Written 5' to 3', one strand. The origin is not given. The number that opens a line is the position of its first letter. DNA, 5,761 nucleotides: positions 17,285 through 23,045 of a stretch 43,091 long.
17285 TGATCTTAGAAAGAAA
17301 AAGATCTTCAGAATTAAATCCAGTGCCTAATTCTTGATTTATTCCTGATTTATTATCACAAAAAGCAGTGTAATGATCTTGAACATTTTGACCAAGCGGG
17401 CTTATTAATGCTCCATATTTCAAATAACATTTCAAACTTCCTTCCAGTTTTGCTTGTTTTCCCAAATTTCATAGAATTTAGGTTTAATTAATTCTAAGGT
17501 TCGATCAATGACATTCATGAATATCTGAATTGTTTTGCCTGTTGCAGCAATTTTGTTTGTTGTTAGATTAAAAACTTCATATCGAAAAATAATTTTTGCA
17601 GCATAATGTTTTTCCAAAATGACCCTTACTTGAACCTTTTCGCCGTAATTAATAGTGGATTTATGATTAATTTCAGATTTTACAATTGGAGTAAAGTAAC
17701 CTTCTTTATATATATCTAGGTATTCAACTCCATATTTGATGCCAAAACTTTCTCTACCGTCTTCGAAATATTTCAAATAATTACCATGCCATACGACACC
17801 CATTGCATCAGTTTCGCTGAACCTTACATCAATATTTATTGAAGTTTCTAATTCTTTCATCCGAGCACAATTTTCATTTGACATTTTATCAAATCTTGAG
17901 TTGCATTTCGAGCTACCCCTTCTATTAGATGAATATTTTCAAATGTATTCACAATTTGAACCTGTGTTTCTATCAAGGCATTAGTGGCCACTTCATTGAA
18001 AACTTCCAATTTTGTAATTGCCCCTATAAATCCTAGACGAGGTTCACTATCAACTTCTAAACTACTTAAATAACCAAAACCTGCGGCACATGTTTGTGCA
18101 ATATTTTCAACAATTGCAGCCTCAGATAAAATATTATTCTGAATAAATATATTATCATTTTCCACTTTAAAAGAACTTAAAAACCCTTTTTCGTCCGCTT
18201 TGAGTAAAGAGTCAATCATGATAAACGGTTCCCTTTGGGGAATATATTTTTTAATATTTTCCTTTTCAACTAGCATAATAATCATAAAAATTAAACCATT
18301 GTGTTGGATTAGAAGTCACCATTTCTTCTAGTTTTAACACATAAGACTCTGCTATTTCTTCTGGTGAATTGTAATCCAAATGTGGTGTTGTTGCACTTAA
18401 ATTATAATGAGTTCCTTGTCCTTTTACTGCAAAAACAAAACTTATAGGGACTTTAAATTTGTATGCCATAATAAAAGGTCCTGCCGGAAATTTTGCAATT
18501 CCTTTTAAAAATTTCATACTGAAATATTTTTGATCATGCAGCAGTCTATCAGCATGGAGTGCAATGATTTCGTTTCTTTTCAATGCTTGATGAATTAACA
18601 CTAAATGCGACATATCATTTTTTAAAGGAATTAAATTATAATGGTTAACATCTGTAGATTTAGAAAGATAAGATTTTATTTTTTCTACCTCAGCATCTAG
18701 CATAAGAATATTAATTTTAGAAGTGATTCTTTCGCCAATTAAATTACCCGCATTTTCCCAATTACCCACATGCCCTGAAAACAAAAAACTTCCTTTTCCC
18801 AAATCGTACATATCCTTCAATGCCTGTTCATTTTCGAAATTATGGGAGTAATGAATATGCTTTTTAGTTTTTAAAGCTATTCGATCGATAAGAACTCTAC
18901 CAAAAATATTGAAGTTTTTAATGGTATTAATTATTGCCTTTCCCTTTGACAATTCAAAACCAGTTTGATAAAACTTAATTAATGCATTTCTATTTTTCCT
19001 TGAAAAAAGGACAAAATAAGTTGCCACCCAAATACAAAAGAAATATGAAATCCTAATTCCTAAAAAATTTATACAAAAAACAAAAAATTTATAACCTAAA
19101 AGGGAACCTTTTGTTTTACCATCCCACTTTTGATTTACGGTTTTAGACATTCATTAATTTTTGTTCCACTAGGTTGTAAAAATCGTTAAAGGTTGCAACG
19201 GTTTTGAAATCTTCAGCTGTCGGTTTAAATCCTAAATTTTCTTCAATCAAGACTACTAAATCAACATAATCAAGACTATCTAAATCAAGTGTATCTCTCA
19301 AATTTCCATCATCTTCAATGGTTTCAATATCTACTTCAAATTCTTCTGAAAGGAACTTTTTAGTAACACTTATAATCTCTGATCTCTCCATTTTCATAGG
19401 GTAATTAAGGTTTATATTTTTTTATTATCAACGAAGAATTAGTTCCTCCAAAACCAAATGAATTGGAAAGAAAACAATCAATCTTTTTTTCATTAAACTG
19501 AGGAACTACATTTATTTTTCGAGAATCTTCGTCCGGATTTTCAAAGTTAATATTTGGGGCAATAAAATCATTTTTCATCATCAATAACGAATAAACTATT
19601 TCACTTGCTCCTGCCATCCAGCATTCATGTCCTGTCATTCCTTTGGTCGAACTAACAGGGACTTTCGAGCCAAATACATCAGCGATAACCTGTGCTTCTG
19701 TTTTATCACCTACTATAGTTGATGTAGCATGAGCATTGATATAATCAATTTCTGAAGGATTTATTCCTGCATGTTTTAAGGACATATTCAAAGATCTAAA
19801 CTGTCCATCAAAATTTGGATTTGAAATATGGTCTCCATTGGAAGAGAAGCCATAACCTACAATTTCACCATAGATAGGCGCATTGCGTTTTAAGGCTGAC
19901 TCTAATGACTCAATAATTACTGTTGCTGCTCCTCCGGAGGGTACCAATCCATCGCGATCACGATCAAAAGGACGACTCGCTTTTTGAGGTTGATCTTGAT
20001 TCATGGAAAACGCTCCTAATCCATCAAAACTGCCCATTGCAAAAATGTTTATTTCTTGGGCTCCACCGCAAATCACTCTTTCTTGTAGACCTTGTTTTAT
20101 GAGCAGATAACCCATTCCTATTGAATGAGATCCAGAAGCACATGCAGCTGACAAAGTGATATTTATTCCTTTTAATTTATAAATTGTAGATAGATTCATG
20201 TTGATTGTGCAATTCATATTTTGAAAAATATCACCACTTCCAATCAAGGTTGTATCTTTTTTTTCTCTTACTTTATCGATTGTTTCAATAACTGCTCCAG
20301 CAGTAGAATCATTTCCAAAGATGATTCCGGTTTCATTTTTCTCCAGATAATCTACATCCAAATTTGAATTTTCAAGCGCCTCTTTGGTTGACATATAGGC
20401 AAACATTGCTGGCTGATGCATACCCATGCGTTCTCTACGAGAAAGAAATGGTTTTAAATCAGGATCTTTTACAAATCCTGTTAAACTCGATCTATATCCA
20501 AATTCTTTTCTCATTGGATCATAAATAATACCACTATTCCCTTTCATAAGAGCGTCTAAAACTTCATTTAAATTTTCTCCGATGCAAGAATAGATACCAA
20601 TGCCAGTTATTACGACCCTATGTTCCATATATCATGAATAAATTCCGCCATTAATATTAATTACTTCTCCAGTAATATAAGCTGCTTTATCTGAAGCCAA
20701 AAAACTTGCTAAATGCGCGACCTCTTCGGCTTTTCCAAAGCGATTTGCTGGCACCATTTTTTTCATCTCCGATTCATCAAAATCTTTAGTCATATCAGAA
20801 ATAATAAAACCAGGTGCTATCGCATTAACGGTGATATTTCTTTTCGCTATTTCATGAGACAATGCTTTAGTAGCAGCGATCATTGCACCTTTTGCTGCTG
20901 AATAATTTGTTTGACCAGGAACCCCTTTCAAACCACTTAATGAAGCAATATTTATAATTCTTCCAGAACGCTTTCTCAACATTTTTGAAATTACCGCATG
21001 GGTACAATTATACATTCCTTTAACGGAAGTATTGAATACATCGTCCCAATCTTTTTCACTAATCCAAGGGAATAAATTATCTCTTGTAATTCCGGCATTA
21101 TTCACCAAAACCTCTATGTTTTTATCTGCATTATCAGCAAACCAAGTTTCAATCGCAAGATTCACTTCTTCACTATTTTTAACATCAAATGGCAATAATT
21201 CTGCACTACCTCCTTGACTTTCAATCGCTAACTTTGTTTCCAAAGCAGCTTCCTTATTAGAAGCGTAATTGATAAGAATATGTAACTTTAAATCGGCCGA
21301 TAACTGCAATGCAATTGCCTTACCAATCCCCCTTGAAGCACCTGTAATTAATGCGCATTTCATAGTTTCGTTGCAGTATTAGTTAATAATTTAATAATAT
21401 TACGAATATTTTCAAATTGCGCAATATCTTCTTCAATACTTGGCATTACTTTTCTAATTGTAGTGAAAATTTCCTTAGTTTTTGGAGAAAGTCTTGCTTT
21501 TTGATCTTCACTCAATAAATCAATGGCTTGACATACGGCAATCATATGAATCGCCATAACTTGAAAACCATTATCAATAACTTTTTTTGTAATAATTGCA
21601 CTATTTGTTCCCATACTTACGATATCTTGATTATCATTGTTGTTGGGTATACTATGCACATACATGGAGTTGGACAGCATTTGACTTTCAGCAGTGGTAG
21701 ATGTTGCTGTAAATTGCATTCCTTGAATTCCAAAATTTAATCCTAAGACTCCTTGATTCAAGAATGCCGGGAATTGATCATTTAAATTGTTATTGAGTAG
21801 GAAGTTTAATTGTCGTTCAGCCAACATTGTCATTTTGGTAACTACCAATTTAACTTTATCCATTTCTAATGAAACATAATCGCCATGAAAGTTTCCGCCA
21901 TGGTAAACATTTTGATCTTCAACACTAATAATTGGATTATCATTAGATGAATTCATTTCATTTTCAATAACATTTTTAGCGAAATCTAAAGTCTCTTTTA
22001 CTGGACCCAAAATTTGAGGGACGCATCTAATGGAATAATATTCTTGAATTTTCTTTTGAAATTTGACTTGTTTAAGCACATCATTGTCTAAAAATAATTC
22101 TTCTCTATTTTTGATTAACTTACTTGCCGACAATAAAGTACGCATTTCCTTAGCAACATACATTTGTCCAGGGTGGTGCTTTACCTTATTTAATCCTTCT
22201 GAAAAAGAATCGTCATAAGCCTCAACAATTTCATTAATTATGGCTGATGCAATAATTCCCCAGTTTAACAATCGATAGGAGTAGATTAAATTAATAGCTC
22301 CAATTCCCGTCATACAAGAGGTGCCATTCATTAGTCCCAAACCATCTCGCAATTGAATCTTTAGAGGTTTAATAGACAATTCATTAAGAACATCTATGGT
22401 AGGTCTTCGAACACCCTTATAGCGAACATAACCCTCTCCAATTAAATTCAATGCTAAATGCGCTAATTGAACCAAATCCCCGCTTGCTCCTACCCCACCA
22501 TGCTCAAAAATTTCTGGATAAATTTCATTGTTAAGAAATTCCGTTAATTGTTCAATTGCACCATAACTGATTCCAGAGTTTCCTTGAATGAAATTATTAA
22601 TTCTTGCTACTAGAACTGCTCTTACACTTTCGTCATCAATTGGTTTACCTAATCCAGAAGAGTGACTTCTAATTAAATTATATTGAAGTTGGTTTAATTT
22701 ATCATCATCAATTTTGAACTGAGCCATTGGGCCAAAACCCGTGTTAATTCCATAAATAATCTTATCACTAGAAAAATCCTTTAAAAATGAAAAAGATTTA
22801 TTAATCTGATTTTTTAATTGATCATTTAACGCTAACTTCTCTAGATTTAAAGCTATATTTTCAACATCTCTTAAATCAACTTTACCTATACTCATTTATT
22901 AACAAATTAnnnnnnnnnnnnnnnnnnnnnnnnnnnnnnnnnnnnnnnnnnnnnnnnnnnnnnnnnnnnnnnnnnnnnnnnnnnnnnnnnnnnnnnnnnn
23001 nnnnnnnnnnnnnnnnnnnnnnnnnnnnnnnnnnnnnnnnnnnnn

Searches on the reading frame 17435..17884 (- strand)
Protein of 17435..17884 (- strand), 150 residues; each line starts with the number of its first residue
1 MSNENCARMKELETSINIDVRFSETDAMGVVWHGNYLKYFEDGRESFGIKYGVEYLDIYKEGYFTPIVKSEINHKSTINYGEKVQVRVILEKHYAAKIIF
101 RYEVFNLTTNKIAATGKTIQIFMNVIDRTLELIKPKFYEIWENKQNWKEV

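Call 6: search_protein_families(library=ncbifam, proteins=[window:17435-17884:-], max_evalue=0.00001)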
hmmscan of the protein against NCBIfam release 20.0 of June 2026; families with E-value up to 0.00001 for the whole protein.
window:17435-17884:- (150 aa): 3 families
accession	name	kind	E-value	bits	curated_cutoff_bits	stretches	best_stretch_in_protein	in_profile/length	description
NF047424.1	MenI_Staph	exception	3.1e-24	85.5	225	1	16-141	6-133/148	1,4-dihydroxy-2-naphthoyl-CoA hydrolase MenI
TIGR00051.1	TIGR00051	subfamily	2.4e-16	60.1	68.7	1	20-124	4-107/117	YbgC/FadM family acyl-CoA thioesterase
TIGR02799.1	thio_ybgC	equivalog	1e-10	42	141.35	1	16-115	3-103/126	tol-pal system-associated acyl-CoA thioesterase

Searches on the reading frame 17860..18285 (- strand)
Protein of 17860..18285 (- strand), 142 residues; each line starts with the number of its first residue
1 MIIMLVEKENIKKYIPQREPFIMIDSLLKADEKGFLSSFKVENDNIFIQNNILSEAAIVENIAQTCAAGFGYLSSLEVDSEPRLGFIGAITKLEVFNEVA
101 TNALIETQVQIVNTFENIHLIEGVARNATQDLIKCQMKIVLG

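Call 6: search_protein_families(library=ncbifam, proteins=[window:17860-18285:-], max_evalue=0.00001)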
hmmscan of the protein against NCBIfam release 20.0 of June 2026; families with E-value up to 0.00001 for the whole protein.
window:17860-18285:- (142 aa): 2 families
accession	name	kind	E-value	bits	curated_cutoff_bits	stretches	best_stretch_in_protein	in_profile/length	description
NF000582.1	PRK00006.1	equivalog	3.3e-08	33.6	113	1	9-139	3-135/137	3-hydroxyacyl-ACP dehydratase FabZ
TIGR01750.1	fabZ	equivalog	2.3e-06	27.5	155.15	1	9-138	4-138/141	3-hydroxyacyl-ACP dehydratase FabZ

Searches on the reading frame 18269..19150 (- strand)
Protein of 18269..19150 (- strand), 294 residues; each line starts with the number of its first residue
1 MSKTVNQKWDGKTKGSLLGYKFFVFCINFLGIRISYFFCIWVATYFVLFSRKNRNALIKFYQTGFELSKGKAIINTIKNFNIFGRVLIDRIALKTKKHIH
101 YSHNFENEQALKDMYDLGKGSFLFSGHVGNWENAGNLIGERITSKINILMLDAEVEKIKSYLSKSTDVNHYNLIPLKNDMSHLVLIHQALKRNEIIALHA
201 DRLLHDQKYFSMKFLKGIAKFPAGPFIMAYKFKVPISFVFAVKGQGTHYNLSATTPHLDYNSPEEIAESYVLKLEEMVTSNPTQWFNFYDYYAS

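Call 6: search_protein_families(library=ncbifam, proteins=[window:18269-19150:-], max_evalue=0.00001)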
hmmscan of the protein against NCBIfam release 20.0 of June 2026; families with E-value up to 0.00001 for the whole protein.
window:18269-19150:- (294 aa): 3 families
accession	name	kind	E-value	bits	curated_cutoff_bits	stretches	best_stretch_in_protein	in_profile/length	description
NF006270.0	PRK08419.1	equivalog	1.6e-14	53.9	248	1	20-292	10-288/298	lipid A biosynthesis lauroyl acyltransferase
NF005150.0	PRK06628.1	equivalog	5.4e-08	32.6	350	1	70-291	68-287/290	lipid A biosynthesis lauroyl acyltransferase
NF005919.0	PRK07920.1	equivalog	7.3e-08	31.8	209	1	103-286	103-287/311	phosphatidylinositol mannoside acyltransferase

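Call 63: search_protein_families(library=pfam, proteins=[window:18269-19150:-], max_evalue=0.001)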
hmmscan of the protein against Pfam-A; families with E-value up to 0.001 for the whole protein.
window:18269-19150:- (294 aa): 1 family
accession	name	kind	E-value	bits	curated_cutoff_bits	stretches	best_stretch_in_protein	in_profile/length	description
PF03279.18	Lip_A_acyltrans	-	9e-17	61.6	22.3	1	22-288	21-289/295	Bacterial lipid A biosynthesis acyltransferase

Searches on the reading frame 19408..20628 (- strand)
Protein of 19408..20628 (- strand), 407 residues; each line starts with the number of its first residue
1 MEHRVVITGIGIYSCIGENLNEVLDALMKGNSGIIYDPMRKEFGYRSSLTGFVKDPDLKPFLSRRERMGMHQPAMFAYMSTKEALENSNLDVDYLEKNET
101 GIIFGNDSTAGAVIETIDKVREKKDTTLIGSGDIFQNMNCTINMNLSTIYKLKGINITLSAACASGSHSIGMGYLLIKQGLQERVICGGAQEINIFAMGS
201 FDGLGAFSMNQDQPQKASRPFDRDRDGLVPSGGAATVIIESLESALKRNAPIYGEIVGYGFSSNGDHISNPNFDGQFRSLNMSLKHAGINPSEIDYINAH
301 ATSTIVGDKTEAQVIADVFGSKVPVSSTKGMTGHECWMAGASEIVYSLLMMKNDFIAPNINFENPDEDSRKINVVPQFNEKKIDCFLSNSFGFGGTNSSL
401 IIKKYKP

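Call 6: search_protein_families(library=ncbifam, proteins=[window:19408-20628:-], max_evalue=0.00001)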
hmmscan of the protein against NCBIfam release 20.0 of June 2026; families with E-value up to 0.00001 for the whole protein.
window:19408-20628:- (407 aa): 20 families
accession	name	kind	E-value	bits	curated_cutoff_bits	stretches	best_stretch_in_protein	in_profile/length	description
NF005935.0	PRK07967.1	equivalog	4e-110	368.4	630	1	3-406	2-405/406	beta-ketoacyl-ACP synthase I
TIGR03150.1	fabF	equivalog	1.5e-102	343.3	493.75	1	3-403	1-407/407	beta-ketoacyl-ACP synthase II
NF005589.0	PRK07314.1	subfamily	4e-101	338.8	387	1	2-405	3-412/413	beta-ketoacyl-ACP synthase II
NF006587.0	PRK09116.1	equivalog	9.7e-90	301.2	470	1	3-405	2-407/408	beta-ketoacyl-ACP synthase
NF004970.0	PRK06333.1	subfamily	1.2e-86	291.2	525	1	2-406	3-423/424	beta-ketoacyl-ACP synthase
NF006274.0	PRK08439.1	equivalog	2.3e-80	270.4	621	1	3-404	2-405/406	beta-ketoacyl-ACP synthase II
NF006434.0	PRK08722.1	equivalog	6.9e-72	242.6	759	1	3-404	4-413/414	beta-ketoacyl-ACP synthase II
NF005076.0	PRK06501.1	equivalog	1.5e-70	238.2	629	1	140-405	152-423/425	beta-ketoacyl-ACP synthase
NF005490.0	PRK07103.1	equivalog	5.3e-68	229.9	445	1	2-405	3-413/414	polyketide beta-ketoacyl:acyl carrier protein synthase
NF004618.0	PRK05952.1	equivalog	1.4e-65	221.7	455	1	4-404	3-382/384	beta-ketoacyl-ACP synthase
NF006618.0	PRK09185.1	subfamily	1.2e-61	208.9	407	1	3-404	3-392/394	beta-ketoacyl-ACP synthase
NF005916.1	PRK07910.1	equivalog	1.6e-55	188.7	560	1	4-404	13-417/418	KasA/KasB family beta-ketoacyl-ACP synthase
NF058662.1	cispenta_AmcF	equivalog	5.8e-46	157.2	325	1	154-403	120-368/369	cispentacin biosynthesis acyltransferase subunit AmcF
NF040607.1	mycolic_Pks13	equivalog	1.5e-32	112.1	2100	1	76-407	191-528/1680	polyketide synthase Pks13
NF045894.1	PKS_plus_SDR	equivalog_domain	6.5e-23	80.3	1740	1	63-403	80-425/1515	type I polyketide synthase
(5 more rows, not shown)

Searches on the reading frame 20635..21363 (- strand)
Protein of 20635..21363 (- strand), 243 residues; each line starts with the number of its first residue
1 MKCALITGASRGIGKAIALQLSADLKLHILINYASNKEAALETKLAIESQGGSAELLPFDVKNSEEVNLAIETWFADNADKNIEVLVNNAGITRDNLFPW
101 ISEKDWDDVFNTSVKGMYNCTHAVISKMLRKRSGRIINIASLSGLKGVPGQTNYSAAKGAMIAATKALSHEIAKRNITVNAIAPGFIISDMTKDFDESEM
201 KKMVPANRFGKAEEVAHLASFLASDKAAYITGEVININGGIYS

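Call 6: search_protein_families(library=ncbifam, proteins=[window:20635-21363:-], max_evalue=0.00001)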
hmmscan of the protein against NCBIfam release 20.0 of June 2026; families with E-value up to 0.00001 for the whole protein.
window:20635-21363:- (243 aa): 226 families (the best 25 are shown)
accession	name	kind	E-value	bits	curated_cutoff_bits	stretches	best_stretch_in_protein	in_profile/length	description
NF053542.1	FlxB_rubin_SDR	equivalog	1.8e-115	384.7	340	1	2-241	1-239/239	flexirubin biosynthesis SDR family reductase FlxB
NF004200.0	PRK05653.1-5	equivalog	5e-85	284.9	273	1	2-241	3-241/242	3-oxoacyl-ACP reductase FabG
TIGR01830.1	3oxo_ACP_reduc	equivalog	3e-82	275.9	297.75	1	4-242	1-239/239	3-oxoacyl-[acyl-carrier-protein] reductase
NF004197.0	PRK05653.1-1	equivalog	2.1e-73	247.1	332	1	2-242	8-247/249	3-oxoacyl-ACP reductase FabG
TIGR01831.1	fabG_rel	equivalog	8.6e-73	244.6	338.85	1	5-241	2-238/239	3-ketoacyl-ACP reductase FabG2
NF009464.0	PRK12824.1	subfamily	3e-72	243.2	269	1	2-242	3-243/245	3-oxoacyl-ACP reductase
NF009466.0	PRK12826.1-2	subfamily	1.3e-71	241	222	1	3-242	5-245/248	3-oxoacyl-ACP reductase FabG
NF004199.0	PRK05653.1-4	equivalog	5.3e-70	235.8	301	1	2-242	6-246/247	3-oxoacyl-ACP reductase FabG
TIGR01829.1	AcAcCoA_reduct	subfamily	5.1e-69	232.6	302.1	1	2-242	1-241/242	acetoacetyl-CoA reductase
NF004198.0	PRK05653.1-3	equivalog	8.4e-65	218.7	296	1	2-242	8-247/248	3-oxoacyl-ACP reductase FabG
NF047420.2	EF_P_mod_YmfI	equivalog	4.1e-61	206.7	238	1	4-242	2-236/236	elongation factor P 5-aminopentanone reductase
NF009546.0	PRK12935.1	equivalog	1.3e-58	198.5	418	1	2-242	7-246/247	acetoacetyl-CoA reductase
NF009547.0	PRK12936.1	subfamily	1.2e-57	195.3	436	1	3-241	8-242/245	3-ketoacyl-(acyl-carrier-protein) reductase NodG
NF005559.1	PRK07231.1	subfamily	3.2e-54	184.1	215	1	2-241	5-247/249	glucose 1-dehydrogenase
NF040605.2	mycolic_FabG1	exception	3e-52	177.8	420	1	3-241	3-229/233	3-oxoacyl-ACP reductase FabG1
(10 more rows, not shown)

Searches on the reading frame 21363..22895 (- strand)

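Call 6: search_protein_families(library=ncbifam, proteins=[window:21363-22895:-], max_evalue=0.00001)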
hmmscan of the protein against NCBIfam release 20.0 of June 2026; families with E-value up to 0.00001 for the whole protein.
window:21363-22895:- (511 aa): 8 families
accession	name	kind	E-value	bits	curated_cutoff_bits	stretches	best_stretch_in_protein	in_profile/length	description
NF053541.1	FlxA_rubin_TAL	equivalog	1.1e-242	805.9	700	1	7-505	2-497/498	flexirubin biosynthesis tyrosine ammonia-lyase FlxA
NF006871.0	PRK09367.1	subfamily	6.2e-129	430.9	524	1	4-508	9-496/505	histidine ammonia-lyase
TIGR01225.1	hutH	equivalog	6.7e-128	427.3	539.15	1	5-506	7-491/506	histidine ammonia-lyase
TIGR04475.1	Phe_D_beta_mut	equivalog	1.3e-121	406.8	800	1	5-502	9-507/510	phenylalanine aminomutase (D-beta-phenylalanine forming)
TIGR03832.1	Tyr_2_3_mutase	equivalog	3.1e-118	395.5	501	1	10-500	10-503/507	tyrosine 2,3-aminomutase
NF041222.1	BagA_FevW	exception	3.7e-89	299.7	1000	1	39-508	43-518/529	bagremycin/ferroverdin biosynthesis tyrosine ammonia-lyase BagA/FevW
TIGR01226.1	phe_am_lyase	equivalog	4.1e-80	270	519.15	1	9-469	43-511/680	phenylalanine ammonia-lyase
TIGR04473.1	taxol_Phe_23mut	exception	1.3e-58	198.9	1250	1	25-461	56-497/687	phenylalanine aminomutase (L-beta-phenylalanine forming)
